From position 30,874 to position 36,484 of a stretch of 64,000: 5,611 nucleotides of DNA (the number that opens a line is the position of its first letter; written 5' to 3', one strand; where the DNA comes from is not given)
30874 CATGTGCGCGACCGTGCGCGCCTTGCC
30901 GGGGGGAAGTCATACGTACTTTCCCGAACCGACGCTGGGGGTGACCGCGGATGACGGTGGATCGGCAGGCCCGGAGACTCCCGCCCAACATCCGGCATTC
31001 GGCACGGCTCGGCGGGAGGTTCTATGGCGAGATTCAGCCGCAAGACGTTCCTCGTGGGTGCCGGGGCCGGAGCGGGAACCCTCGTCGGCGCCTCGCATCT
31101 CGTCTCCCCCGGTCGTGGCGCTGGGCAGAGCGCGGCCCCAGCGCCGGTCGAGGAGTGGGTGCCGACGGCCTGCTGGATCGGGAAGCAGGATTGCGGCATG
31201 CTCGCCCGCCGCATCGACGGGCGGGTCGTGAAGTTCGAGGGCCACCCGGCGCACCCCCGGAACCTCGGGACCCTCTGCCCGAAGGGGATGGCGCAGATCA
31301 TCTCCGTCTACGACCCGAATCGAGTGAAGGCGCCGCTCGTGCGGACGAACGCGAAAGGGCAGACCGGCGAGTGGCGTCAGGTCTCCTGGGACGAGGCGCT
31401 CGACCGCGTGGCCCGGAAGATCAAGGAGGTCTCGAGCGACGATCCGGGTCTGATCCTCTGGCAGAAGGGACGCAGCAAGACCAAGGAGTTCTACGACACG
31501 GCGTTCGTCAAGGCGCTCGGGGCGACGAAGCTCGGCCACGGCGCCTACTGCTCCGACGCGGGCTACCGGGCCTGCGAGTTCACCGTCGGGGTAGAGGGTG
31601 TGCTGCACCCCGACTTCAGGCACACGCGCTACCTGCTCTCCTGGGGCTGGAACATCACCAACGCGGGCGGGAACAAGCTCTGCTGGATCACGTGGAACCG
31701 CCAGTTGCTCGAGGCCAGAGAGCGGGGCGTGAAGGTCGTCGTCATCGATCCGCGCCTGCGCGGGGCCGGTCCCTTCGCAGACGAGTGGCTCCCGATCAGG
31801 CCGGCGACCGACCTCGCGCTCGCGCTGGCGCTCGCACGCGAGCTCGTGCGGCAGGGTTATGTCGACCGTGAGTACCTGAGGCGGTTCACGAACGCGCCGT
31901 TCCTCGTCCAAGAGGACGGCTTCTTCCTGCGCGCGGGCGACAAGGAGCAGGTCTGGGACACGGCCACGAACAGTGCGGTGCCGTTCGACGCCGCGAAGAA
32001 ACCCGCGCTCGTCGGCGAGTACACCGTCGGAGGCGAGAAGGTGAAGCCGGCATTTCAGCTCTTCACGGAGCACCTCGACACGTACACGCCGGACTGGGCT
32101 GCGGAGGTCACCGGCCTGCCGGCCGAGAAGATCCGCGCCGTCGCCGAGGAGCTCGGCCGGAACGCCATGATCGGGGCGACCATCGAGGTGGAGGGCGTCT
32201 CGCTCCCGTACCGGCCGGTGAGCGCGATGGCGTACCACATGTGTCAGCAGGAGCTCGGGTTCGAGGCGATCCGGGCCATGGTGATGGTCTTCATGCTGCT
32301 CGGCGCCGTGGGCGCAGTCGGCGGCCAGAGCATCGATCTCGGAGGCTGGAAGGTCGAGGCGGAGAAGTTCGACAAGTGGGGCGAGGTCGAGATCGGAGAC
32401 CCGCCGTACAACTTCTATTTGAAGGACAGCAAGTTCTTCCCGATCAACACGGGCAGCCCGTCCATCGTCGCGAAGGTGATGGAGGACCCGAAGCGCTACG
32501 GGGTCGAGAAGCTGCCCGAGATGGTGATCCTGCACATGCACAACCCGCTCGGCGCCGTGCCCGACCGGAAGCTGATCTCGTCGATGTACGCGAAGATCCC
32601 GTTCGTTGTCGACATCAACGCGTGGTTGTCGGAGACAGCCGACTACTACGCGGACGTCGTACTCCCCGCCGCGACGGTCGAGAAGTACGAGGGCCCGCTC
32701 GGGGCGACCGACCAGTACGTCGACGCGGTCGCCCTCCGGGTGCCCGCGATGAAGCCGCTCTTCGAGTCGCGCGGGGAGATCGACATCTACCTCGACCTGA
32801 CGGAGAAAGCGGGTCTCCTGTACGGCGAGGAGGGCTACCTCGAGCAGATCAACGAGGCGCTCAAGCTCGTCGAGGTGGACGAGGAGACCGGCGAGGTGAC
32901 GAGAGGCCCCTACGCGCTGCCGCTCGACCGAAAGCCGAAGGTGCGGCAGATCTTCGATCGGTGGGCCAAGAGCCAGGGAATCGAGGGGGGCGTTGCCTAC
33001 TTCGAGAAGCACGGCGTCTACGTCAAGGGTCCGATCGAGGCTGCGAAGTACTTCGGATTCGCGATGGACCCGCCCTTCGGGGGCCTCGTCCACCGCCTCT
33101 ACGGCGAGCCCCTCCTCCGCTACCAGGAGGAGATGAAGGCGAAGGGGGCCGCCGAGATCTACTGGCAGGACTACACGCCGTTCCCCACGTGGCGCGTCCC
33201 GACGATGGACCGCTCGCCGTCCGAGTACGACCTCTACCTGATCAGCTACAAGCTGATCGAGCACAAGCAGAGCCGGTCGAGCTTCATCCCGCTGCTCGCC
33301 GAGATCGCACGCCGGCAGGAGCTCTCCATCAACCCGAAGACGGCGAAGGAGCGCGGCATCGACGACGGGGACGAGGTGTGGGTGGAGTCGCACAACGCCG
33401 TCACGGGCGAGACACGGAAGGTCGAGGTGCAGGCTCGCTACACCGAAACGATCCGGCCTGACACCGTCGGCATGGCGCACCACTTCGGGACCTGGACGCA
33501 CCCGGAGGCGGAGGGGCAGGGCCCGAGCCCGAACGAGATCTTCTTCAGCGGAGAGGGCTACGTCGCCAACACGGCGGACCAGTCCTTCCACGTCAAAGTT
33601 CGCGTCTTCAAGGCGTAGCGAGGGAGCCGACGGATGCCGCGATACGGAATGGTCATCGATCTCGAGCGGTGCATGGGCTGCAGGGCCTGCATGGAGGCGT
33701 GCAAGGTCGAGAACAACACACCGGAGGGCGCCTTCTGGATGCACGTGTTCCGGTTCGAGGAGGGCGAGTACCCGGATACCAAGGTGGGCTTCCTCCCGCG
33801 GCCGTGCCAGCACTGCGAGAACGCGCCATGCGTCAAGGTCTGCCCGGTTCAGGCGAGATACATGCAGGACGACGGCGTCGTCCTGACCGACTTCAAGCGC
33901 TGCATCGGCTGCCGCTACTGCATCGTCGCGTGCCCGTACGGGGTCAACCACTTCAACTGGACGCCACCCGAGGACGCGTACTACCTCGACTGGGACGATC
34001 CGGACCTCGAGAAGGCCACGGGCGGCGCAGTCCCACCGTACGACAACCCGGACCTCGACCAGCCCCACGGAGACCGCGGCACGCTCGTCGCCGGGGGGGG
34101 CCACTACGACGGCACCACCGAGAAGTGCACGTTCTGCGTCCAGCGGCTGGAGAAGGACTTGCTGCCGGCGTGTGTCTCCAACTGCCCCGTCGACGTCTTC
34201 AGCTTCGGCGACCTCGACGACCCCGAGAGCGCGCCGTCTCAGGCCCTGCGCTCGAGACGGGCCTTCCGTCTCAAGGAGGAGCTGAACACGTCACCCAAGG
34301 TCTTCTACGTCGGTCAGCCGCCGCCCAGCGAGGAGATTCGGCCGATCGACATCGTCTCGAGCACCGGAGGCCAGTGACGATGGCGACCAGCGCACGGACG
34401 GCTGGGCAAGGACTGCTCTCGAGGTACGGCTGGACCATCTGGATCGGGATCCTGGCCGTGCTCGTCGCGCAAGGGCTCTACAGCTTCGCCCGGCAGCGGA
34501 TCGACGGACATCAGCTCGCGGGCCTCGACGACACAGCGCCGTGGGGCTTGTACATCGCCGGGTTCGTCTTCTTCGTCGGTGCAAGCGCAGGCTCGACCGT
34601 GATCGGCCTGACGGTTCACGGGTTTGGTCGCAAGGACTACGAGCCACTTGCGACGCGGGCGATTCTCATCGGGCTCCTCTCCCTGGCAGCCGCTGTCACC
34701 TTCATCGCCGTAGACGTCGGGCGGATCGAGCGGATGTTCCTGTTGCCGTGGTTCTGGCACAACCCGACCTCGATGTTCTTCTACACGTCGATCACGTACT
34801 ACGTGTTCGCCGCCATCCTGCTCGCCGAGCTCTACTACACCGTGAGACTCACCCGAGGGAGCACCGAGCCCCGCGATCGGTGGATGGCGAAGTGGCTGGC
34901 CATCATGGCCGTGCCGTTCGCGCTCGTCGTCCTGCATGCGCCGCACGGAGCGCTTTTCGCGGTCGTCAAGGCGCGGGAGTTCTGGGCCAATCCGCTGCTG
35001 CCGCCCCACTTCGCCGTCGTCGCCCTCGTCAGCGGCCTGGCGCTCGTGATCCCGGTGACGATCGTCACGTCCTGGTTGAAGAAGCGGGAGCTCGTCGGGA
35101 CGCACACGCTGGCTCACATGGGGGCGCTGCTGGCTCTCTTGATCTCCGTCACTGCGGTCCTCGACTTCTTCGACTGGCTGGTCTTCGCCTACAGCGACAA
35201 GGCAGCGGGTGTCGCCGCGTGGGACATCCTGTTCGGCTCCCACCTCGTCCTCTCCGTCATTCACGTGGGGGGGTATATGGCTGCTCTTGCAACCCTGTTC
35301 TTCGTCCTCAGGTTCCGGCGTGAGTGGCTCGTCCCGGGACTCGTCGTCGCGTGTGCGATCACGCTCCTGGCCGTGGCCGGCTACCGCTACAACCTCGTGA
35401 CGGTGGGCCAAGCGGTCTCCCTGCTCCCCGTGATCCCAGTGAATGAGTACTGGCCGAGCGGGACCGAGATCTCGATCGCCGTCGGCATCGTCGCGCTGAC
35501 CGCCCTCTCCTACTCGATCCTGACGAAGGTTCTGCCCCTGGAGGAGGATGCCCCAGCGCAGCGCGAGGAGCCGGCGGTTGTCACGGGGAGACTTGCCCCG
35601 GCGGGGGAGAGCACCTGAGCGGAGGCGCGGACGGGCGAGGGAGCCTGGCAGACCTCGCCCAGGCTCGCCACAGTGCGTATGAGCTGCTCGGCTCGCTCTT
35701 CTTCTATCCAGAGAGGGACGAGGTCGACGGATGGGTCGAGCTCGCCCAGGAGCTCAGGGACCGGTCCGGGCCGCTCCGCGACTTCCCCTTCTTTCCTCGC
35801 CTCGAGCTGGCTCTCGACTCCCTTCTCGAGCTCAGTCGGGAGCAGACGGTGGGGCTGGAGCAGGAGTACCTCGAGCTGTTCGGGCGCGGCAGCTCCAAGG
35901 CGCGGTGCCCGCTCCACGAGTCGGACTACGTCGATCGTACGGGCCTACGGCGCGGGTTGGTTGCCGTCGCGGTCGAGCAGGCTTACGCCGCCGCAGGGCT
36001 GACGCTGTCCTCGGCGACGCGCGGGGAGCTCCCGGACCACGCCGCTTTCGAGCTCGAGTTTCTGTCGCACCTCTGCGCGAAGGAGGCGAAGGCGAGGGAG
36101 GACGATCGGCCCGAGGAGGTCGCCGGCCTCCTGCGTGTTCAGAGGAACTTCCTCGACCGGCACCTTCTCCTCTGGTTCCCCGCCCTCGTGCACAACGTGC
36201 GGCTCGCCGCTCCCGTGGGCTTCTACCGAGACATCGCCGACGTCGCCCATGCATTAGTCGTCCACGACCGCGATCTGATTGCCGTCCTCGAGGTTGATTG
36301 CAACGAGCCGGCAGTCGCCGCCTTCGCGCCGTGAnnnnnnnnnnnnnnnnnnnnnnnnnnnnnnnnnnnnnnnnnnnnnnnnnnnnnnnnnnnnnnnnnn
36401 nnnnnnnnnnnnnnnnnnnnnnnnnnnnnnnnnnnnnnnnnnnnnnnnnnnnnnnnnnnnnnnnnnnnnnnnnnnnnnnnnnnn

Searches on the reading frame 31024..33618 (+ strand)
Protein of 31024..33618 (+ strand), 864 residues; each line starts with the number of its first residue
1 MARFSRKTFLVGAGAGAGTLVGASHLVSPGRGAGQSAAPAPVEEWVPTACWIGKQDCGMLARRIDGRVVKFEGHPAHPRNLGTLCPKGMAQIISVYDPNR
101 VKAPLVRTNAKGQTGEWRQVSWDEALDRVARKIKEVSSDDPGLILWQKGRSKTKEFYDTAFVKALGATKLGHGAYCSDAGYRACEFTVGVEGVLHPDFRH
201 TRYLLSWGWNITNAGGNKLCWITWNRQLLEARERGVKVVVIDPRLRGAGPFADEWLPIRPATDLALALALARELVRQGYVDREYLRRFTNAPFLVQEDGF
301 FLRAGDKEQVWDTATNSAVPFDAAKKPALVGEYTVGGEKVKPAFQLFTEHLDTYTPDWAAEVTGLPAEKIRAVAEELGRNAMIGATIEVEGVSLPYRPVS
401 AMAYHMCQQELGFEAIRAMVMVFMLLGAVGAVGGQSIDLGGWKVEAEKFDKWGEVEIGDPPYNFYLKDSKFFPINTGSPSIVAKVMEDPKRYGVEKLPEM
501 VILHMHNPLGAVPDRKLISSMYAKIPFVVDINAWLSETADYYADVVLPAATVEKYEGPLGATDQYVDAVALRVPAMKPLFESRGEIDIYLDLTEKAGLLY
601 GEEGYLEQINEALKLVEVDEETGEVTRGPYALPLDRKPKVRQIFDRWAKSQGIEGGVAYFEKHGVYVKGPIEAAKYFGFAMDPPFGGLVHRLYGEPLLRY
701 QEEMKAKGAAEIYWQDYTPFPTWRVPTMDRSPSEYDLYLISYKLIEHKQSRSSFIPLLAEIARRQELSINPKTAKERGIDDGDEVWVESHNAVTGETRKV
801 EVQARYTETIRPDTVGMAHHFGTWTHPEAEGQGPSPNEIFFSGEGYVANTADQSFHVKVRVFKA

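Call 28: search_protein_families(library=pfam, proteins=[window:31024-33618:+], max_evalue=0.001)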
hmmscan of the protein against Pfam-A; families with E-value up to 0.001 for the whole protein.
window:31024-33618:+ (864 aa): 3 families
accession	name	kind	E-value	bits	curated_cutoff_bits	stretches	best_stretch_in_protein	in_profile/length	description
PF00384.28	Molybdopterin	-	8.5e-28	97.8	24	1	100-594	1-352/353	Molybdopterin oxidoreductase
PF01568.27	Molydop_binding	-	1.6e-13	51.1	26.8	1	737-830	1-83/110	Molydopterin dinucleotide binding domain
PF04879.21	Molybdop_Fe4S4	-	1.1e-08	35.3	22.7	1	44-96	2-54/55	Molybdopterin oxidoreductase Fe4S4 domain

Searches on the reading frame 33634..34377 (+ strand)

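Call 28: search_protein_families(library=pfam, proteins=[window:33634-34377:+], max_evalue=0.001)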
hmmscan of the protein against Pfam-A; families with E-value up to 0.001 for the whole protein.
window:33634-34377:+ (247 aa): 13 families
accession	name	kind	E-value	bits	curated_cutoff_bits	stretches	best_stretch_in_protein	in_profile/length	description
PF13247.11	Fer4_11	-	1.2e-19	70.8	26.2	2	51-110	3-64/100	4Fe-4S dicluster domain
PF12838.12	Fer4_7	-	3.6e-15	56.6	27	2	89-188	1-52/52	4Fe-4S dicluster domain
PF00037.32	Fer4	-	1.2e-12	47.5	21.1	2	86-103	4-21/24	4Fe-4S binding domain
PF13237.11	Fer4_10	-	3.5e-12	46.5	25.5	2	85-185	4-53/53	4Fe-4S dicluster domain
PF12797.12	Fer4_2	-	1.5e-10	40.8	24.5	2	5-24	2-21/22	4Fe-4S binding domain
PF12837.12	Fer4_6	-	2.5e-10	40.2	25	1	89-104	8-23/24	4Fe-4S binding domain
PF13187.11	Fer4_9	-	2.6e-10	40.6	27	2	89-187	1-50/52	4Fe-4S dicluster domain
PF12798.12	Fer4_3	-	1.3e-08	35.4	27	0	90-103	1-14/15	4Fe-4S binding domain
PF13484.11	Fer4_16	-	3.7e-05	24.9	30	0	89-104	1-16/66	4Fe-4S double cluster binding domain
PF25160.1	LdpA_Fe-S-bd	-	4.1e-05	23.7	27.6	1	63-103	6-41/49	LdpA Fe-S cluster-binding domain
PF13183.11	Fer4_8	-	5e-05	24.2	27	0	10-73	2-67/68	4Fe-4S dicluster domain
PF12800.12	Fer4_4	-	0.00014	22.4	24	0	88-103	2-17/17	4Fe-4S binding domain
PF13534.11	Fer4_17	-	0.00084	20.3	22.2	0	89-111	1-22/61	4Fe-4S dicluster domain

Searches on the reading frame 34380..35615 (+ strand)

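Call 28: search_protein_families(library=pfam, proteins=[window:34380-35615:+], max_evalue=0.001)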
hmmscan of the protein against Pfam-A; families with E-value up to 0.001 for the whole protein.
seq(412 aa): 1 family
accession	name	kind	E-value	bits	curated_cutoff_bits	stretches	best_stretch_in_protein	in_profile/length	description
PF03916.19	NrfD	-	2.5e-26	93.5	25.8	1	50-345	6-310/313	Polysulphide reductase, NrfD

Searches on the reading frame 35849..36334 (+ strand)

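Call 28: search_protein_families(library=pfam, proteins=[window:35849-36334:+], max_evalue=0.001)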
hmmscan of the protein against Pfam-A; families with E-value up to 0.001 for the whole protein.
window:35849-36334:+ (161 aa): 1 family
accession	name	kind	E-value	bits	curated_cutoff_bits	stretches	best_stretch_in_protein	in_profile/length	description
PF02613.20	Nitrate_red_del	-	5e-23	82.1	22.2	1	3-114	28-135/136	Nitrate reductase delta subunit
